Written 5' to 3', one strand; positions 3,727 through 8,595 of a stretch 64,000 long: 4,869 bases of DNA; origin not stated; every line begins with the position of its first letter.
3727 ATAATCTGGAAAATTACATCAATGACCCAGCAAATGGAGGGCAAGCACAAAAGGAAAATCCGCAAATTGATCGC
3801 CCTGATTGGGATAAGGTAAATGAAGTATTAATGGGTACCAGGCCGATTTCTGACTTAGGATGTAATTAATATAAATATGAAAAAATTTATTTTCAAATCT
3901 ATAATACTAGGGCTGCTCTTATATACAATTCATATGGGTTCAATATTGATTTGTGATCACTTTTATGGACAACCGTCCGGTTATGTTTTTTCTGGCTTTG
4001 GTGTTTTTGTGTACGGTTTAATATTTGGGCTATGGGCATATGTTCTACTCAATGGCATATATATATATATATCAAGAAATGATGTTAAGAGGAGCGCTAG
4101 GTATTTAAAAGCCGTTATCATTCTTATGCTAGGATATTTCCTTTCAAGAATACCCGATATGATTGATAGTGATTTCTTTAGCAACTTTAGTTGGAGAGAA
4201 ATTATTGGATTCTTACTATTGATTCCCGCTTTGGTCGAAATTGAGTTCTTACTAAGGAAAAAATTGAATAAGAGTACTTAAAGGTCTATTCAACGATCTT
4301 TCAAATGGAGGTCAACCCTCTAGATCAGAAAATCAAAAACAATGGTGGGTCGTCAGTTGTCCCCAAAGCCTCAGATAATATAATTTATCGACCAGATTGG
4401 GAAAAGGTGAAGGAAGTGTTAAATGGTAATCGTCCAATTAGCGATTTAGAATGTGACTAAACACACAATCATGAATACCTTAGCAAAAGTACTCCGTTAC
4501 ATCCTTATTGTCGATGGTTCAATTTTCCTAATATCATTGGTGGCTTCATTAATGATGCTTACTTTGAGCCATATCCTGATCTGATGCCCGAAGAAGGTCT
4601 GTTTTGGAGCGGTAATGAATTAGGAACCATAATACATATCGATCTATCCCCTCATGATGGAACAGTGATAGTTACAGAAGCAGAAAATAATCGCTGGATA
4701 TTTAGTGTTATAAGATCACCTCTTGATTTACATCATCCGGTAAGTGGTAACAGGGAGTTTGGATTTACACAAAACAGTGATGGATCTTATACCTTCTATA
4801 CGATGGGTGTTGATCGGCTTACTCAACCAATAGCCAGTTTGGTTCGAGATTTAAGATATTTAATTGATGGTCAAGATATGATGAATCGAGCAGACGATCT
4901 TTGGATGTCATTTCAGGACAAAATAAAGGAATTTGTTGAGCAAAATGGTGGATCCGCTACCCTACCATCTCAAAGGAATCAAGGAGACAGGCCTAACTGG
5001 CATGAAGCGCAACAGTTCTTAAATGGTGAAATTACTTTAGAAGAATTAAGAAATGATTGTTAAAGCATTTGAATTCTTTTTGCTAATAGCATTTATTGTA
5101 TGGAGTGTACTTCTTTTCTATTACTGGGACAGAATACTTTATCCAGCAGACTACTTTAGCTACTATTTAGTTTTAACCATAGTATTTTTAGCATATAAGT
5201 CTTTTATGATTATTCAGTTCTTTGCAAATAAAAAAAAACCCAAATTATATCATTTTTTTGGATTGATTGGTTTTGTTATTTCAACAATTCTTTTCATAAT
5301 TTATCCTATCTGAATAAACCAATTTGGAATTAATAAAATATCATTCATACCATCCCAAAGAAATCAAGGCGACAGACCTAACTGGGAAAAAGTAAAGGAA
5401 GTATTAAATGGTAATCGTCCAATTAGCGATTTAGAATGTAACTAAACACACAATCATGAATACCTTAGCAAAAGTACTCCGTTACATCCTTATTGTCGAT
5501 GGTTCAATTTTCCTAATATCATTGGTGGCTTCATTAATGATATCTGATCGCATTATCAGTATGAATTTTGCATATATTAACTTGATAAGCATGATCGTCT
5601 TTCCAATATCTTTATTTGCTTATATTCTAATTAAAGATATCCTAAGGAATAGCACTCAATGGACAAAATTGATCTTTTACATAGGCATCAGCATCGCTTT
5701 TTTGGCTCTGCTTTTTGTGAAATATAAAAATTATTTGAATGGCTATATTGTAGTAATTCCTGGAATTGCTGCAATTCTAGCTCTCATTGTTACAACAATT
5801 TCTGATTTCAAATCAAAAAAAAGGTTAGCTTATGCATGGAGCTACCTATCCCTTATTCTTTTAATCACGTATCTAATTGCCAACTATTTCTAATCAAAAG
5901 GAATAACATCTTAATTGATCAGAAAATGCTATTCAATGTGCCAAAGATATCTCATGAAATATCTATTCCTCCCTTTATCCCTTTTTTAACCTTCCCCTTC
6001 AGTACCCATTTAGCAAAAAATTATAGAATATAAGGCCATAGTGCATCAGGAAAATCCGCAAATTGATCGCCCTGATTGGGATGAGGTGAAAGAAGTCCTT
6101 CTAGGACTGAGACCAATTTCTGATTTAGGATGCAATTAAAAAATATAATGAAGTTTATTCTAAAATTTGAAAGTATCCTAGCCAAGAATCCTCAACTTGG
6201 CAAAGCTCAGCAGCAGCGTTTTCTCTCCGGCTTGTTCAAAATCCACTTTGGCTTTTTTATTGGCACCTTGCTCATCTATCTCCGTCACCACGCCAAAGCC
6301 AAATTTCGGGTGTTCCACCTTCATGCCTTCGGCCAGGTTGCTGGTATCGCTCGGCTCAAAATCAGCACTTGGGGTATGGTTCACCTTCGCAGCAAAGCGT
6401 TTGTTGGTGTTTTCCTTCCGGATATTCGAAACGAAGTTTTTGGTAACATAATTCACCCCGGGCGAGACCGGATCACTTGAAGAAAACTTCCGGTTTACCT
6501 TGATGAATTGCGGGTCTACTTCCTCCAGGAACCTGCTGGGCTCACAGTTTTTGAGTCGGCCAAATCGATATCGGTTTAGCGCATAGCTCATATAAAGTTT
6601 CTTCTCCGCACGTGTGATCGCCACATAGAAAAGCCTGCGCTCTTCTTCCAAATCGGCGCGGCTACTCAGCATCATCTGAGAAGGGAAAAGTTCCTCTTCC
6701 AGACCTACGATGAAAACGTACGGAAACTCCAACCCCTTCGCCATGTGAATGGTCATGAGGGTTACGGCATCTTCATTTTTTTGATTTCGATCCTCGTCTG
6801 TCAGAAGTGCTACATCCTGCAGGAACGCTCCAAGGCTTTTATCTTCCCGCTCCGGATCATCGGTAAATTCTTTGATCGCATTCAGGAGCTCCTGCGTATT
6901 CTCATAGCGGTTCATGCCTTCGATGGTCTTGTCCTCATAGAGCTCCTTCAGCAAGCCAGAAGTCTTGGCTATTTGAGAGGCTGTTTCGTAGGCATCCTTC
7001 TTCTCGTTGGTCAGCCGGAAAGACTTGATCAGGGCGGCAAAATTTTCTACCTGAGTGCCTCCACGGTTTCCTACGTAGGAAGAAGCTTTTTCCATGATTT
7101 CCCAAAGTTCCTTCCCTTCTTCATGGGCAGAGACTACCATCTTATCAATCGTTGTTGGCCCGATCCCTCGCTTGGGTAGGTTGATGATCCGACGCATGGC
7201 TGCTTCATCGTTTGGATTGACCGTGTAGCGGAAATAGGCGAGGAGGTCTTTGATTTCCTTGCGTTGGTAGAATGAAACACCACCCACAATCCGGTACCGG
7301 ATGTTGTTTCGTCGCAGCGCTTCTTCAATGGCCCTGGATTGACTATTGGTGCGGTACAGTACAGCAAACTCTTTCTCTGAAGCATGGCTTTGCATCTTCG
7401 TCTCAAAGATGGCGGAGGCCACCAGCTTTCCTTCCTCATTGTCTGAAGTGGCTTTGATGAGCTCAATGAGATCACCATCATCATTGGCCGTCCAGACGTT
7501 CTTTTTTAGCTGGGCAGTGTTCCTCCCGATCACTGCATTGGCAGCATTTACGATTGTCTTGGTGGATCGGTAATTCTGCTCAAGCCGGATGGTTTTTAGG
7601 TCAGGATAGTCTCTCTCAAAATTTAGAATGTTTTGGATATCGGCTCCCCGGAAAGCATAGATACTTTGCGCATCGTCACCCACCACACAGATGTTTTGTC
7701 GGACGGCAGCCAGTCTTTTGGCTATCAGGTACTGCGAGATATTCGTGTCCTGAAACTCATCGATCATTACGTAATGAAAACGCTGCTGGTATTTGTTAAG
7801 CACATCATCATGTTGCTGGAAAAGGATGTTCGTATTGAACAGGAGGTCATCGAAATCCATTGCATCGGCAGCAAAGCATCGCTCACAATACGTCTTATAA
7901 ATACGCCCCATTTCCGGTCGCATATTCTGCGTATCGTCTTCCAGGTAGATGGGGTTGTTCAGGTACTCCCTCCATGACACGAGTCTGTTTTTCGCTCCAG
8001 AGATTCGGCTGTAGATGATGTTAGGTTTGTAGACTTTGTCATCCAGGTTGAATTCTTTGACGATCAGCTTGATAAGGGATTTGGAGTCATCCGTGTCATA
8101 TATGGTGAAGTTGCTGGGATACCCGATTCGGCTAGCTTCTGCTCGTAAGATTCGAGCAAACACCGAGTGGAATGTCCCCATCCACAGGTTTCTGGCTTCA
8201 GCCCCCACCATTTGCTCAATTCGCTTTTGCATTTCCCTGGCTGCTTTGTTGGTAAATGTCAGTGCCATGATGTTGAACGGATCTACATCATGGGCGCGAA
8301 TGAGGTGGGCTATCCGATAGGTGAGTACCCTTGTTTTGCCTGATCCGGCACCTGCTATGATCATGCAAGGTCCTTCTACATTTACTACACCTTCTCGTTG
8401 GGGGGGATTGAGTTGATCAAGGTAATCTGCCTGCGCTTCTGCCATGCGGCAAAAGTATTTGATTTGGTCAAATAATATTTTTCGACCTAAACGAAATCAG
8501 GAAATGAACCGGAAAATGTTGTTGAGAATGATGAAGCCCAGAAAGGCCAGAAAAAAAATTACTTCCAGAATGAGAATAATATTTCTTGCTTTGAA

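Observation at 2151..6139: Lipoprotein gene followed by an array of displaced C-terminal modules and unrelated small membrane proteins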

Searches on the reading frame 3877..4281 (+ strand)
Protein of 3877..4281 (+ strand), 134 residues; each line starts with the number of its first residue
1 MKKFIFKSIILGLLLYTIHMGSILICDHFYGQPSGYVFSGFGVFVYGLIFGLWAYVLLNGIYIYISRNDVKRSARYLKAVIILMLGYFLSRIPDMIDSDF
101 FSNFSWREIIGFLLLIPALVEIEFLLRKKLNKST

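Call 3: search_protein_families(library=pfam, proteins=[window:3877-4281:+], max_evalue=1)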
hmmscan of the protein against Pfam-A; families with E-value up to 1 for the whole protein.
window:3877-4281:+ (134 aa): 2 families
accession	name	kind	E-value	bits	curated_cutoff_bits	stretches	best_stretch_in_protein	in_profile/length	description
PF16192.10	PMT_4TMC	-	0.035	14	32.4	1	28-93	52-114/202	C-terminal four TMM region of protein-O-mannosyltransferase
PF12666.12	PrgI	-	0.12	13.4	27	1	96-130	9-43/91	PrgI family protein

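Call 6: search_protein_families(library=ncbifam, proteins=[window:3877-4281:+], max_evalue=1)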
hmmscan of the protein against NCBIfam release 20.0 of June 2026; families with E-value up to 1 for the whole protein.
window:3877-4281:+ (134 aa): 0 families

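Call 59: search_protein_families(library=padloc, proteins=[window:3877-4281:+], max_evalue=0.1)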
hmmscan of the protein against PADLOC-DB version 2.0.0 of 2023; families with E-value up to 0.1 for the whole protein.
window:3877-4281:+ (134 aa): 0 families

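Call 60: search_protein_families(library=phrogs, proteins=[window:3877-4281:+], max_evalue=0.1)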
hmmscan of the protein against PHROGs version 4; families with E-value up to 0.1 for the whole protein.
window:3877-4281:+ (134 aa): 0 families

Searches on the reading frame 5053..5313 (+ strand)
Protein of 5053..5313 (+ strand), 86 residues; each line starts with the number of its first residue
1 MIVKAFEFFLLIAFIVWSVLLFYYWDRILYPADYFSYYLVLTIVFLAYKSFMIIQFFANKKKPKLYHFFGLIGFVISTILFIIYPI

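Call 3: search_protein_families(library=pfam, proteins=[window:5053-5313:+], max_evalue=1)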
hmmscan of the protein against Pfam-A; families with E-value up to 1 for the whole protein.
window:5053-5313:+ (86 aa): 0 families

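Call 6: search_protein_families(library=ncbifam, proteins=[window:5053-5313:+], max_evalue=1)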
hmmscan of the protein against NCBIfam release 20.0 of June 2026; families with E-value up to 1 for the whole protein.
window:5053-5313:+ (86 aa): 1 family
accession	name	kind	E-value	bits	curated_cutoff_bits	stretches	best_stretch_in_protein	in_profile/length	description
NF049893.1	spr0155_permease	equivalog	0.51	10.6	120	1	3-84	70-152/165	ABC transporter permease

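Call 59: search_protein_families(library=padloc, proteins=[window:5053-5313:+], max_evalue=0.1)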
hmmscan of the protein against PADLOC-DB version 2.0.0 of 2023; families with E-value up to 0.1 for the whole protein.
window:5053-5313:+ (86 aa): 0 families

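Call 60: search_protein_families(library=phrogs, proteins=[window:5053-5313:+], max_evalue=0.1)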
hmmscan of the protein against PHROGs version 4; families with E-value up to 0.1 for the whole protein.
window:5053-5313:+ (86 aa): 0 families

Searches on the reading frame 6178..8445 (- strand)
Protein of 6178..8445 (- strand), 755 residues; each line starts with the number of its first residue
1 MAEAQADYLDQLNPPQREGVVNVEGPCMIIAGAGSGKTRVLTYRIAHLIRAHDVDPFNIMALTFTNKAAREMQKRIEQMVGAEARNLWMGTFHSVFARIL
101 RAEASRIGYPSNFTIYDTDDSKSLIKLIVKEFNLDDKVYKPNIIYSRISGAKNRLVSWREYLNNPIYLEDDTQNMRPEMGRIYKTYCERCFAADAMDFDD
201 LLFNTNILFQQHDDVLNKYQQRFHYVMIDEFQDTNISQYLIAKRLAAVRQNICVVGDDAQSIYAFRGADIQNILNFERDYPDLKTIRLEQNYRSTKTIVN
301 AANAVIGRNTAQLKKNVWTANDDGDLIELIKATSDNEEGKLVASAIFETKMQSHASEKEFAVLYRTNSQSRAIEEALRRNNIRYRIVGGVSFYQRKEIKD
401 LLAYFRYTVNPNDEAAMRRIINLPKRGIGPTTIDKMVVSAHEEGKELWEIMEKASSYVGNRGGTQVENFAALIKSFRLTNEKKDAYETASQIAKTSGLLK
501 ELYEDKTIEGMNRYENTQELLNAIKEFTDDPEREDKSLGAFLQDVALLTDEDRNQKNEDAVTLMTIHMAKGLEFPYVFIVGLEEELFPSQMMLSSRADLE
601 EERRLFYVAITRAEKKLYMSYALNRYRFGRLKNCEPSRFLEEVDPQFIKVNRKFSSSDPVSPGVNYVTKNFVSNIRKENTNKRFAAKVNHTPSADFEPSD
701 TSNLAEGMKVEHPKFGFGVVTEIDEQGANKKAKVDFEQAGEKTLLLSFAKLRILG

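Call 48: find_encoding_contigs(protein=window:6178-8445:-, flank=8000, max_places=6)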
Protein window:6178-8445:- (755 aa): no gene with exactly this product is on record in the collection.
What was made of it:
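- Tried and rejected: An exact look-up of the window's UvrD found nothing (call 48).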

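Call 49: find_homologous_proteins(query=window:6178-8445:-, max_evalue=1e-100)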
Query window:6178-8445:- (755 aa): 8000 proteins with E <= 1e-100 among 8000 candidates; the best 120 are listed.
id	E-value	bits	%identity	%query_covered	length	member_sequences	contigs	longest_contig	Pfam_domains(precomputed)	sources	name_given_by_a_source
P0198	0.0e+0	1665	98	100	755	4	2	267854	PF13538.13,PF01443.25,PF21196.4,PF13604.13,PF13361.13,PF13245.13,PF00580.28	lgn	-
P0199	0.0e+0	1608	94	100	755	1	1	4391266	PF13538.13,PF01443.25,PF21196.4,PF13604.13,PF13361.13,PF13245.13,PF00580.28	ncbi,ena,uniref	ncbi:ATP-dependent helicase [Ekhidna sp.]|uniref:ATP-dependent helicase n=1 Tax=Ekhidna sp. TaxID=26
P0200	0.0e+0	1596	93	100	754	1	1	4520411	PF13538.13,PF01443.25,PF21196.4,PF13604.13,PF13361.13,PF13245.13,PF00580.28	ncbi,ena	ncbi:ATP-dependent helicase [Ekhidna sp.]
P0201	0.0e+0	1591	93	100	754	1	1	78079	PF13538.13,PF01443.25,PF21196.4,PF13604.13,PF13361.13,PF13245.13,PF00580.28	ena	-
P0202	0.0e+0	1585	93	100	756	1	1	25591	PF13538.13,PF01443.25,PF21196.4,PF13604.13,PF13361.13,PF13245.13,PF00580.28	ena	-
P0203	0.0e+0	1582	93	100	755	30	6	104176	PF13538.13,PF01443.25,PF21196.4,PF13604.13,PF13361.13,PF13245.13,PF00580.28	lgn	-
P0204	0.0e+0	1581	92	100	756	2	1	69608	PF13538.13,PF01443.25,PF21196.4,PF13604.13,PF13361.13,PF13245.13,PF00580.28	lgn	-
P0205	0.0e+0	1575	92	100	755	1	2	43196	PF13538.13,PF01443.25,PF21196.4,PF13604.13,PF13361.13,PF13245.13,PF00580.28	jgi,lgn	jgi:DNA helicase-2/ATP-dependent DNA helicase PcrA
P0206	0.0e+0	1573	92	100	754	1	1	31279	PF13538.13,PF01443.25,PF21196.4,PF13604.13,PF13361.13,PF13245.13,PF00580.28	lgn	-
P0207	0.0e+0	1572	92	100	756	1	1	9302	PF13538.13,PF01443.25,PF21196.4,PF13604.13,PF13361.13,PF13245.13,PF00580.28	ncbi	-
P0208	0.0e+0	1571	92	100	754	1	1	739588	PF13538.13,PF01443.25,PF21196.4,PF13604.13,PF13361.13,PF13245.13,PF00580.28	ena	-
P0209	0.0e+0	1568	92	100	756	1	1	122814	PF13538.13,PF01443.25,PF21196.4,PF13604.13,PF13361.13,PF13245.13,PF00580.28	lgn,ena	-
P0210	0.0e+0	1568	92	100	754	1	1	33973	PF13538.13,PF01443.25,PF21196.4,PF13604.13,PF13361.13,PF13245.13,PF00580.28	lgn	-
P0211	0.0e+0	1567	92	100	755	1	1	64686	PF13538.13,PF01443.25,PF21196.4,PF13604.13,PF13361.13,PF13245.13,PF00580.28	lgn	-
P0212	0.0e+0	1565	91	100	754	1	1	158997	PF13538.13,PF01443.25,PF21196.4,PF13604.13,PF13361.13,PF13245.13,PF00580.28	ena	-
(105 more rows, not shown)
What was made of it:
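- Tried and rejected: A homology search was used instead (call 49).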

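Call 50: find_encoding_contigs(protein=P0198, flank=9000, max_places=2)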
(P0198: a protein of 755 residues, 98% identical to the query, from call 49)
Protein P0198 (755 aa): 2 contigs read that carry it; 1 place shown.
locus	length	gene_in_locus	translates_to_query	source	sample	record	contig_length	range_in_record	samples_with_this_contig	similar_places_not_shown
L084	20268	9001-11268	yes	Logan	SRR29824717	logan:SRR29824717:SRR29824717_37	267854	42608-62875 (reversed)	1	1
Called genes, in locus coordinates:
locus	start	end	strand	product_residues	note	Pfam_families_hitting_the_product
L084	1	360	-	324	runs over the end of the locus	PF00146:NADHdh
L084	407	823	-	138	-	-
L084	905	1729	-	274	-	PF01177:Asp_Glu_race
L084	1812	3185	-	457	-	PF00291:PALP, PF00571:CBS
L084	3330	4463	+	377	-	-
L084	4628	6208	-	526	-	PF28559:TPR_SusR (faint), PF07719:TPR_2 (faint), PF13181:TPR_8 (faint), PF13374:TPR_10 (faint), PF00515:TPR_1 (faint), PF13424:TPR_12, PF17874:TPR_MalT, PF13424:TPR_12 (weak)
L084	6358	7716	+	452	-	PF00557:Peptidase_M24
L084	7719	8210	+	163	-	-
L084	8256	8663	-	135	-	PF08570:DUF1761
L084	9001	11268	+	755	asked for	PF00580:UvrD-helicase, PF13245:AAA_19, PF13604:AAA_30 (faint), PF01443:Viral_helicase1 (faint), PF13361:UvrD_C, PF13538:UvrD_C_2, PF21196:PcrA_UvrD_tudor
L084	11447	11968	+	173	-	PF12680:SnoaL_2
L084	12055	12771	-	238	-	-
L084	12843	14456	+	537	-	PF21315:FAN1_HTH, PF08774:VRR_NUC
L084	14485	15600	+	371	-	PF01946:Thi4, PF00890:FAD_binding_2 (weak), PF01266:DAO, PF07992:Pyr_redox_2 (faint), PF13450:NAD_binding_8 (weak)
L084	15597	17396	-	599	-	PF00497:SBP_bac_3, PF00512:HisKA, PF02518:HATPase_c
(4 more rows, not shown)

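Call 51: find_encoding_contigs(protein=P0199, flank=9000, max_places=1)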
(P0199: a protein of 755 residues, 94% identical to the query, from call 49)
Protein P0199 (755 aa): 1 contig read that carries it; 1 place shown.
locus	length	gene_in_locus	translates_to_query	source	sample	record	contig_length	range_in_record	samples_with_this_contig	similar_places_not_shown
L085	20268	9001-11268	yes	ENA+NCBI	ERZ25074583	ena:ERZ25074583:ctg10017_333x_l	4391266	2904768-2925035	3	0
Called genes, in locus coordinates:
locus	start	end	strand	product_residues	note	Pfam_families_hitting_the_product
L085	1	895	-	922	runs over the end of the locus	PF05572:Peptidase_M43 (weak), PF18911:PKD_4 (weak), PF13573:SprB (faint), PF18962:Por_Secre_tail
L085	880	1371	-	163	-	-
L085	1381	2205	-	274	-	PF01177:Asp_Glu_race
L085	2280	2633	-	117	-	PF05635:23S_rRNA_IVP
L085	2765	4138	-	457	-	PF00291:PALP, PF00571:CBS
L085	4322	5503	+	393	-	PF18962:Por_Secre_tail (faint)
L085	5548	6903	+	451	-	PF00557:Peptidase_M24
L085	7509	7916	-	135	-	PF08570:DUF1761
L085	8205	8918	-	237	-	PF02517:Rce1-like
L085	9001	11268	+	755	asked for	PF00580:UvrD-helicase, PF13245:AAA_19, PF13604:AAA_30 (faint), PF01443:Viral_helicase1 (faint), PF13361:UvrD_C, PF13538:UvrD_C_2, PF21196:PcrA_UvrD_tudor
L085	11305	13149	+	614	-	PF01053:Cys_Met_Meta_PP (faint)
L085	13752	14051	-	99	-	PF12844:HTH_19, PF13560:HTH_31, PF01381:HTH_3, PF13443:HTH_26 (weak)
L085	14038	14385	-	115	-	PF05973:Gp49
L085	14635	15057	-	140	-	-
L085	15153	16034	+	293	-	PF13495:Phage_int_SAM_4, PF00589:Phage_integrase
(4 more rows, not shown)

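Call 52: find_encoding_contigs(protein=P0200, flank=9000, max_places=1)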
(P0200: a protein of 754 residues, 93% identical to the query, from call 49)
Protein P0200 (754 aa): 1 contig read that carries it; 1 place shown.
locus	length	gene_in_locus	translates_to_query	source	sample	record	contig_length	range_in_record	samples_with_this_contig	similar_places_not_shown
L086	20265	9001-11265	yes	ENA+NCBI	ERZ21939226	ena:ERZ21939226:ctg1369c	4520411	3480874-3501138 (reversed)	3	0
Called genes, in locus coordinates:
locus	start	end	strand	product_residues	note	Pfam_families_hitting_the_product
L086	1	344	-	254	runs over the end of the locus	PF13183:Fer4_8 (faint), PF13534:Fer4_17 (faint), PF13187:Fer4_9 (faint), PF14697:Fer4_21 (faint), PF00037:Fer4 (faint), PF12838:Fer4_7, PF13484:Fer4_16 (faint)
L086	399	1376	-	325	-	PF00146:NADHdh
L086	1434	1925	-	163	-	-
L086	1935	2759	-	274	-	PF01177:Asp_Glu_race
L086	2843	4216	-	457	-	PF00291:PALP, PF00571:CBS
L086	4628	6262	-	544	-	PF07719:TPR_2 (faint), PF13374:TPR_10 (faint), PF13424:TPR_12, PF00515:TPR_1 (faint), PF13176:TPR_7 (faint), PF13181:TPR_8 (faint), PF17874:TPR_MalT, PF13424:TPR_12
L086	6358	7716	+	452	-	PF00557:Peptidase_M24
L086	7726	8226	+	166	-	-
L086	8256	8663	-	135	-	PF08570:DUF1761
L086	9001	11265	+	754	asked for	PF00580:UvrD-helicase, PF13245:AAA_19, PF13604:AAA_30 (faint), PF01443:Viral_helicase1 (faint), PF13361:UvrD_C, PF13538:UvrD_C_2, PF21196:PcrA_UvrD_tudor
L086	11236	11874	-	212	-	-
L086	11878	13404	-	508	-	PF00041:fn3, PF16656:Pur_ac_phosph_N (faint), PF14240:YHYH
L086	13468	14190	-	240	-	-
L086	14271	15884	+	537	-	PF21315:FAN1_HTH, PF08774:VRR_NUC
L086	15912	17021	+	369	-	PF01946:Thi4 (weak), PF01266:DAO, PF13450:NAD_binding_8 (weak)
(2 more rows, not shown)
